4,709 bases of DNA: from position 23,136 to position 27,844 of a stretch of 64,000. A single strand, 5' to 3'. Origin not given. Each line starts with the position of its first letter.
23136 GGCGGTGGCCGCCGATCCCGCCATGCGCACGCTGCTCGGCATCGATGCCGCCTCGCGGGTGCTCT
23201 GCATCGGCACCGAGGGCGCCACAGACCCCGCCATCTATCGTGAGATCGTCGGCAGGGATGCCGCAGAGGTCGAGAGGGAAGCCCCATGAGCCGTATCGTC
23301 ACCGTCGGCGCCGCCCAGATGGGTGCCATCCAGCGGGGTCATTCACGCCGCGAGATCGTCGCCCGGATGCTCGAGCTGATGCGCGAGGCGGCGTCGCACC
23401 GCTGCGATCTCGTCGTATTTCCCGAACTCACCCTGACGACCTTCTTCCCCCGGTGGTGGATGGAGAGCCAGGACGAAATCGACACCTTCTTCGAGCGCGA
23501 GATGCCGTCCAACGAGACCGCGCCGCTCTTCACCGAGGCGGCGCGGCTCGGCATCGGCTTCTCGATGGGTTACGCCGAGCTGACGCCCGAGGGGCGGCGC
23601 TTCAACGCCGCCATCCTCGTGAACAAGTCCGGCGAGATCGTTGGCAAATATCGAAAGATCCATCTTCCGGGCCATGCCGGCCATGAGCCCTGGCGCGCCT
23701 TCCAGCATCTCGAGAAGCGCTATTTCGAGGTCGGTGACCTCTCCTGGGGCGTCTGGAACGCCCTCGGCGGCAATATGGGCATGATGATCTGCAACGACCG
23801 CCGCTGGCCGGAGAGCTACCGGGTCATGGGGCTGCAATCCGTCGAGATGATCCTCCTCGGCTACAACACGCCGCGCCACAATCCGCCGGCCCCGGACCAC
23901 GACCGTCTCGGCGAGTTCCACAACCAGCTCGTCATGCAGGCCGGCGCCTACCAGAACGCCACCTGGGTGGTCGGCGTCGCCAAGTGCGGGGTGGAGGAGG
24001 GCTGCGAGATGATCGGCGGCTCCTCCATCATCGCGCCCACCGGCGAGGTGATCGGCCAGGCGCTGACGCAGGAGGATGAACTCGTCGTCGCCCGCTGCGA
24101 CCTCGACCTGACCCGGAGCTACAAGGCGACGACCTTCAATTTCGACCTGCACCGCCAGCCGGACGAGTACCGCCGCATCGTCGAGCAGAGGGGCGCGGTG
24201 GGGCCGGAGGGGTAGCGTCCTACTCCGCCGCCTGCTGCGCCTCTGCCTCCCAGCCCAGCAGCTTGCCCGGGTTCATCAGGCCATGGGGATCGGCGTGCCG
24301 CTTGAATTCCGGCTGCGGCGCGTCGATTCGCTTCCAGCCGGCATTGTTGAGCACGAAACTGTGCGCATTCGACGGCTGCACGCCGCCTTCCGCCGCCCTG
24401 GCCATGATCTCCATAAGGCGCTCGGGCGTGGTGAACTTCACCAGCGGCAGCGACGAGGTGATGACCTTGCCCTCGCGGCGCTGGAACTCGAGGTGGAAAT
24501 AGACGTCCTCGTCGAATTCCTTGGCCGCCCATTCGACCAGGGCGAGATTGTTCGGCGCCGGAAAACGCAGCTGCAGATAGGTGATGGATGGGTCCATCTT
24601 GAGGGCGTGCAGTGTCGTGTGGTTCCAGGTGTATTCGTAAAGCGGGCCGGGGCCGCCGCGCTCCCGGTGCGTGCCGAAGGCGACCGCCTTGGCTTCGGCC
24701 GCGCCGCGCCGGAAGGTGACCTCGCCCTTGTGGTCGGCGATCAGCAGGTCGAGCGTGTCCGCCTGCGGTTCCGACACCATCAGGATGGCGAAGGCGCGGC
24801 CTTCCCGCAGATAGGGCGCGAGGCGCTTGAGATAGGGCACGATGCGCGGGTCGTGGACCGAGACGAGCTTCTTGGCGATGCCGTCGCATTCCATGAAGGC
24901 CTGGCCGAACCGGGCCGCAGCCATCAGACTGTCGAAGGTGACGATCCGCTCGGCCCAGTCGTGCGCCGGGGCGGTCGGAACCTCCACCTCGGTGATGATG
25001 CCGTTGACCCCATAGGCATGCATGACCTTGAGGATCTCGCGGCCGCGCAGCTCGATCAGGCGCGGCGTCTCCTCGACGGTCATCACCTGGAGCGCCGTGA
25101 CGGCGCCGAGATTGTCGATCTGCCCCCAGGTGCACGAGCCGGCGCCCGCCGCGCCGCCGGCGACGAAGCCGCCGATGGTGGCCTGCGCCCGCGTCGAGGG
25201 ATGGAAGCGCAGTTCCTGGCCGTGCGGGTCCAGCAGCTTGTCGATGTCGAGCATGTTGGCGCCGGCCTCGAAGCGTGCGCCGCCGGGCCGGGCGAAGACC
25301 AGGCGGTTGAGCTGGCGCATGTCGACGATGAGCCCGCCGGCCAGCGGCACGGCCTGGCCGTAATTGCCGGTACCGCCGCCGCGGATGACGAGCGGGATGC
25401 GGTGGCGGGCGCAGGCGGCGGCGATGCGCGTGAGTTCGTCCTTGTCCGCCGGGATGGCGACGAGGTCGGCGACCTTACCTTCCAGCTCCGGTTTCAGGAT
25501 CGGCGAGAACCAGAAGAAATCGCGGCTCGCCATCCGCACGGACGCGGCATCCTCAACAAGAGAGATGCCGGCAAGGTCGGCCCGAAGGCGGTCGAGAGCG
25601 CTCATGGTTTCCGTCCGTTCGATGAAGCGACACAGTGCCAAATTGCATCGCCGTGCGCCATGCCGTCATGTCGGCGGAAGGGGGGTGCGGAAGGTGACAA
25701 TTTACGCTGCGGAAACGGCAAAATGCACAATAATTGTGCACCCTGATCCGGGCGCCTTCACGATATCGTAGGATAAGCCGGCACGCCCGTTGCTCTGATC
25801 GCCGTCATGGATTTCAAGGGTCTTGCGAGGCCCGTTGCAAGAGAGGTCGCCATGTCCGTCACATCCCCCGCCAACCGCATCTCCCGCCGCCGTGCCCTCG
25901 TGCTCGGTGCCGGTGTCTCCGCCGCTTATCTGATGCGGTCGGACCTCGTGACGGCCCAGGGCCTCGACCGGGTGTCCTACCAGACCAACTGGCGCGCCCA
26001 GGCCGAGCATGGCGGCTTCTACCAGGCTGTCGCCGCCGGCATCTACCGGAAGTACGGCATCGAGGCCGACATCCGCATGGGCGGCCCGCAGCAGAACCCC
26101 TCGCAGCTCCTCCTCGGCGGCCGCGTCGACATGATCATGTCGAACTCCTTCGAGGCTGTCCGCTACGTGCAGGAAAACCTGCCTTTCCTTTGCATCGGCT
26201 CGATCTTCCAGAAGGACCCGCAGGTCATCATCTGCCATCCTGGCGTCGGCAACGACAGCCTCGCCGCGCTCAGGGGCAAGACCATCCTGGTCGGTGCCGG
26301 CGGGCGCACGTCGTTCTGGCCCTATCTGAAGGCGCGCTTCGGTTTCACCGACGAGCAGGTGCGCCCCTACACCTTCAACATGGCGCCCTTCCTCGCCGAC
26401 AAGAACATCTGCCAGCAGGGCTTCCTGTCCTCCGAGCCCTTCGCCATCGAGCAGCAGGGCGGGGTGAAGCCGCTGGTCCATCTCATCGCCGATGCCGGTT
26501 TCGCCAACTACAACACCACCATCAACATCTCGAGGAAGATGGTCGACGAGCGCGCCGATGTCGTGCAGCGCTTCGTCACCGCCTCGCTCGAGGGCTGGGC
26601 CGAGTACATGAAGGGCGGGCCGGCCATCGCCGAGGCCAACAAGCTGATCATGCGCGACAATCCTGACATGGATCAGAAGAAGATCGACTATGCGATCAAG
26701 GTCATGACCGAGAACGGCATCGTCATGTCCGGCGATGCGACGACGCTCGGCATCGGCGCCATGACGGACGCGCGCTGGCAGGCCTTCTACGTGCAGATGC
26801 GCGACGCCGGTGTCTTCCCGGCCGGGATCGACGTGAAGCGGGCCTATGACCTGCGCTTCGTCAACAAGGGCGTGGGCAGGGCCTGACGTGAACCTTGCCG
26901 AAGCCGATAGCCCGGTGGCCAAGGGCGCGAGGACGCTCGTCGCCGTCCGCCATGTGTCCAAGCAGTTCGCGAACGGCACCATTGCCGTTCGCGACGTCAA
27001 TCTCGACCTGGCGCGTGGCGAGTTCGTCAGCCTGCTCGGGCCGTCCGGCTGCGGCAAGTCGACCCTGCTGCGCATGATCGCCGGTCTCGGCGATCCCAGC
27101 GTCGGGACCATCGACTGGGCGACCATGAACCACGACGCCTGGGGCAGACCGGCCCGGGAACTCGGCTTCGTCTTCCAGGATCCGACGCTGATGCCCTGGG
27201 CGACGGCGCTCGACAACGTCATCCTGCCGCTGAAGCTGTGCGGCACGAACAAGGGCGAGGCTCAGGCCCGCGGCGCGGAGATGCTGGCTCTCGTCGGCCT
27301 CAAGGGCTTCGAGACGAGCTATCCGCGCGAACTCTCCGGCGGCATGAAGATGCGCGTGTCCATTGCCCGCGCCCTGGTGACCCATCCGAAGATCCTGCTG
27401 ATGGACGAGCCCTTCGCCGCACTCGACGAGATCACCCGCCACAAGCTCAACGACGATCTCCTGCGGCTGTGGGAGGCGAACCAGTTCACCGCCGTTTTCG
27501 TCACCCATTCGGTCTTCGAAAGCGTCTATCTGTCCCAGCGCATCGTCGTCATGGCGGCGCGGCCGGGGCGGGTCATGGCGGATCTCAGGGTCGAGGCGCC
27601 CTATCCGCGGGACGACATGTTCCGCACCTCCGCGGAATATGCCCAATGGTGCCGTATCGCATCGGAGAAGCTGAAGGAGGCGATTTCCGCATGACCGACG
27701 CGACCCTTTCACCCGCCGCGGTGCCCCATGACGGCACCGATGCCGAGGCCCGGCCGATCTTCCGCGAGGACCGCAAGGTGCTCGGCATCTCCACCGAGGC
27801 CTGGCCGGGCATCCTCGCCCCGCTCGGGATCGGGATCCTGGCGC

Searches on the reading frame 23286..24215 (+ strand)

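Call 36: search_protein_families(library=pfam, proteins=[window:23286-24215:+], max_evalue=0.00001)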
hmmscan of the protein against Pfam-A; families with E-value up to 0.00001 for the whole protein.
window:23286-24215:+ (309 aa): 1 family
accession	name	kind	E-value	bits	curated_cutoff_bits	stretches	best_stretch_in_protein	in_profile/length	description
PF00795.27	CN_hydrolase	-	8.1e-52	176.5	23.2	1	7-280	2-255/256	Carbon-nitrogen hydrolase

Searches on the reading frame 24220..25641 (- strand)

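Call 36: search_protein_families(library=pfam, proteins=[window:24220-25641:-], max_evalue=0.00001)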
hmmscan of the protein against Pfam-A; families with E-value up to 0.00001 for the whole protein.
window:24220-25641:- (473 aa): 1 family
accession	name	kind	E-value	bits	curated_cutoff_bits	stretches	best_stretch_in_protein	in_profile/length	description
PF01565.28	FAD_binding_4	-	4e-24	85.3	26.4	1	59-187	2-129/139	FAD binding domain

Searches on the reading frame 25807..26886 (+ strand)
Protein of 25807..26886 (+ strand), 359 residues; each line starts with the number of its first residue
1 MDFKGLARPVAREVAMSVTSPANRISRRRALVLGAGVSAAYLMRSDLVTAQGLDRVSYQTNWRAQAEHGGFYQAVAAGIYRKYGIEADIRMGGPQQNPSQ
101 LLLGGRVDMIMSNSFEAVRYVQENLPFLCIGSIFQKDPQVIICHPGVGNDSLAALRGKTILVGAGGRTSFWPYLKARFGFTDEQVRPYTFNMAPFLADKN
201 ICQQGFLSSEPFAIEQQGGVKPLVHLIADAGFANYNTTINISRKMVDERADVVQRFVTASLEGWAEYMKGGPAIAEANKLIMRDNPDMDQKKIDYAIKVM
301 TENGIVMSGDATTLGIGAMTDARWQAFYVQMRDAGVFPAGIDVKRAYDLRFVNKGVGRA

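Call 36: search_protein_families(library=pfam, proteins=[window:25807-26886:+], max_evalue=0.00001)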
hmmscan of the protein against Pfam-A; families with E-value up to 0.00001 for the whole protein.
window:25807-26886:+ (359 aa): 1 family
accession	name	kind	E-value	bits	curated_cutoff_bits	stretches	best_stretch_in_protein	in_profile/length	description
PF09084.16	NMT1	-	5e-20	72.8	20.5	1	66-268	2-210/216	NMT1/THI5 like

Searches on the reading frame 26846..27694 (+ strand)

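Call 37: search_protein_families(library=pfam, proteins=[window:26846-27694:+], max_evalue=0.00001)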
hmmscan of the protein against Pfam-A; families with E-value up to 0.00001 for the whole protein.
window:26846-27694:+ (282 aa): 1 family
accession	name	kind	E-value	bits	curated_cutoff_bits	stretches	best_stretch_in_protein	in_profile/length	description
PF00005.33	ABC_tran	-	3.7e-35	122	25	1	49-191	2-137/137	ABC transporter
